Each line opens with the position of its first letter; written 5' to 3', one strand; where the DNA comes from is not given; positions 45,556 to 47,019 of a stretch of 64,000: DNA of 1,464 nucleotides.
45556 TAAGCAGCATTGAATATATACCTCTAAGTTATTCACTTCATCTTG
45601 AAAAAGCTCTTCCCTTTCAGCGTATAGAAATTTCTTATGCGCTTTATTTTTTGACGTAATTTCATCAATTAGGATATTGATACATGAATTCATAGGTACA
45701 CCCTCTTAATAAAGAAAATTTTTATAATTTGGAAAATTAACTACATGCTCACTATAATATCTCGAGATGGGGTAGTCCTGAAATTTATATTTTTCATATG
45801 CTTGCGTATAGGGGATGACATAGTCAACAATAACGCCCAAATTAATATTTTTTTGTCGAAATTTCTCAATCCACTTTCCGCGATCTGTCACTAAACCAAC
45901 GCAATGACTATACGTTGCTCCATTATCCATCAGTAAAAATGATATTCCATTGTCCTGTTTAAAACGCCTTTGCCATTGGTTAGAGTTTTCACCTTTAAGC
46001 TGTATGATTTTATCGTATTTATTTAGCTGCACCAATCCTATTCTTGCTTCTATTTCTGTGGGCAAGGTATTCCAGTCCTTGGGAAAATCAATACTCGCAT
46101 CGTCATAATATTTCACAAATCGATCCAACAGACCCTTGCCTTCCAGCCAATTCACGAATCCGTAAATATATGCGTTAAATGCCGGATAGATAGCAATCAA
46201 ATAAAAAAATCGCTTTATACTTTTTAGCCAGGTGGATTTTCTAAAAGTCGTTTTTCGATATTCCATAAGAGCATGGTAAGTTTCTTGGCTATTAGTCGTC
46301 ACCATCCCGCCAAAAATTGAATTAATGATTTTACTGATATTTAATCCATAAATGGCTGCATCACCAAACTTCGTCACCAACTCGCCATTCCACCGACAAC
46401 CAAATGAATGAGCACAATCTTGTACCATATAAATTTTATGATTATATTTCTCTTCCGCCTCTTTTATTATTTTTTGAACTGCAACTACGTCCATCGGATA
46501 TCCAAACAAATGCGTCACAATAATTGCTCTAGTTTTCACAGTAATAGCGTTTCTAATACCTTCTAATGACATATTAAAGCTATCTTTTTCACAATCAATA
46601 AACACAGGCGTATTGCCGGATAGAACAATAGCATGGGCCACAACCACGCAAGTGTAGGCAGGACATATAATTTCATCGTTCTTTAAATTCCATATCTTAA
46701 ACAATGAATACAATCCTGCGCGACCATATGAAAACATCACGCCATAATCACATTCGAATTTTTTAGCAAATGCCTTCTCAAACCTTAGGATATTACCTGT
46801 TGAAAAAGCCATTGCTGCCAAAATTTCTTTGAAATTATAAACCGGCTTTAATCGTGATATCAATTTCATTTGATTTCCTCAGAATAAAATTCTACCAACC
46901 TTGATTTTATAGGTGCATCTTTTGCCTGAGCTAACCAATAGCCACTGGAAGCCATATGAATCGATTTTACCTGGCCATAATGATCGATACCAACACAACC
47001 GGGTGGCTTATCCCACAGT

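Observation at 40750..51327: ACP / FkbH-like / MaoC-SDR / methyltransferase / aminotransferase cassette inside a capsule or O-antigen locus: predicted ACP-dependent synthesis of a glycerate-derived acyl decoration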

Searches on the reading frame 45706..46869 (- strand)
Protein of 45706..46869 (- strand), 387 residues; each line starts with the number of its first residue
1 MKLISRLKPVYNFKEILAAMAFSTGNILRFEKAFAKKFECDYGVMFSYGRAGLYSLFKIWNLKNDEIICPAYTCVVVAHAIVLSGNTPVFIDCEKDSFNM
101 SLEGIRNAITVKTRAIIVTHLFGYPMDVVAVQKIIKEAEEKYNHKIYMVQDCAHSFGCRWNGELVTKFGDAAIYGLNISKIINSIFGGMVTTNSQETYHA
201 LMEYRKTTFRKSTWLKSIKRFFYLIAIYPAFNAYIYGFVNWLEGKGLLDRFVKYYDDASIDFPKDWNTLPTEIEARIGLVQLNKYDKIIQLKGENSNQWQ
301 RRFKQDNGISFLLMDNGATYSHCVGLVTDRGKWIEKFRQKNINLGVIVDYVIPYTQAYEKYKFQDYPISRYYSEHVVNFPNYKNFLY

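Call 4: search_protein_families(library=pfam, proteins=[window:45706-46869:-], max_evalue=0.01)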
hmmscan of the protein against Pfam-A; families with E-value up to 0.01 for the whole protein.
window:45706-46869:- (387 aa): 1 family
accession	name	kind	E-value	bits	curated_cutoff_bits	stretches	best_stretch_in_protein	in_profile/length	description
PF01041.23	DegT_DnrJ_EryC1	-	2.2e-45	155.9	19.8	2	13-211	11-205/360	DegT/DnrJ/EryC1/StrS aminotransferase family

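Call 5: search_protein_families(library=ncbifam, proteins=[window:45706-46869:-], max_evalue=0.01)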
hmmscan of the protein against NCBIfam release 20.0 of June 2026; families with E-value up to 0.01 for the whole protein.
window:45706-46869:- (387 aa): 16 families
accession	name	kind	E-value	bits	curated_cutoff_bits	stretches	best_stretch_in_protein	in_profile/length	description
TIGR04181.1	NHT_00031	hypoth_equivalog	2.9e-32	111.9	420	2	27-200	32-216/359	LegC family aminotransferase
TIGR03588.1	PseC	equivalog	9.8e-32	110.3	423.5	2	22-212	26-218/380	UDP-4-amino-4,6-dideoxy-N-acetyl-beta-L-altrosamine transaminase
NF008658.2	PRK11658.1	equivalog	4.5e-27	94.7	631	1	21-196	28-198/379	UDP-4-amino-4-deoxy-L-arabinose aminotransferase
TIGR04427.1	PLP_DesI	equivalog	2.1e-25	89.6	650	1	29-198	56-218/390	dTDP-4-dehydro-6-deoxyglucose aminotransferase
NF008687.0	PRK11706.1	equivalog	5.2e-24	84.7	375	1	63-198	70-199/375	dTDP-4-amino-4,6-dideoxygalactose transaminase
NF011936.0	PRK15407.1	equivalog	1.4e-21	76.7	423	1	63-205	112-248/440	lipopolysaccharide biosynthesis protein RfbH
TIGR02379.1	ECA_wecE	subfamily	1.2e-17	63.7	434.85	1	63-196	70-198/376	dTDP-4-amino-4,6-dideoxy-D-glucose transaminase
NF005817.0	PRK07683.1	equivalog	5.4e-08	31.9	575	1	57-151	106-200/387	aminotransferase A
NF005305.0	PRK06836.1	equivalog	2.2e-05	23.9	376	1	44-151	101-215/396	pyridoxal phosphate-dependent aminotransferase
NF041091.1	asp_aminotase_Arch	equivalog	2.3e-05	23.4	550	1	37-151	84-199/376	aspartate aminotransferase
NF004621.0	PRK05957.1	equivalog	3.4e-05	22.8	498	1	64-155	113-203/389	pyridoxal phosphate-dependent aminotransferase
NF004769.0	PRK06107.1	equivalog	4.8e-05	22.3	617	1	47-118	100-172/402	aspartate transaminase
NF006569.0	PRK09082.1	subfamily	0.00013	21.3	420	1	62-150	113-201/386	methionine aminotransferase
NF005816.0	PRK07682.1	equivalog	0.00036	19.3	620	1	63-120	113-171/390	aminotransferase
NF009079.0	PRK12414.1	subfamily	0.00038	19.6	481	1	37-131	86-181/384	methionine aminotransferase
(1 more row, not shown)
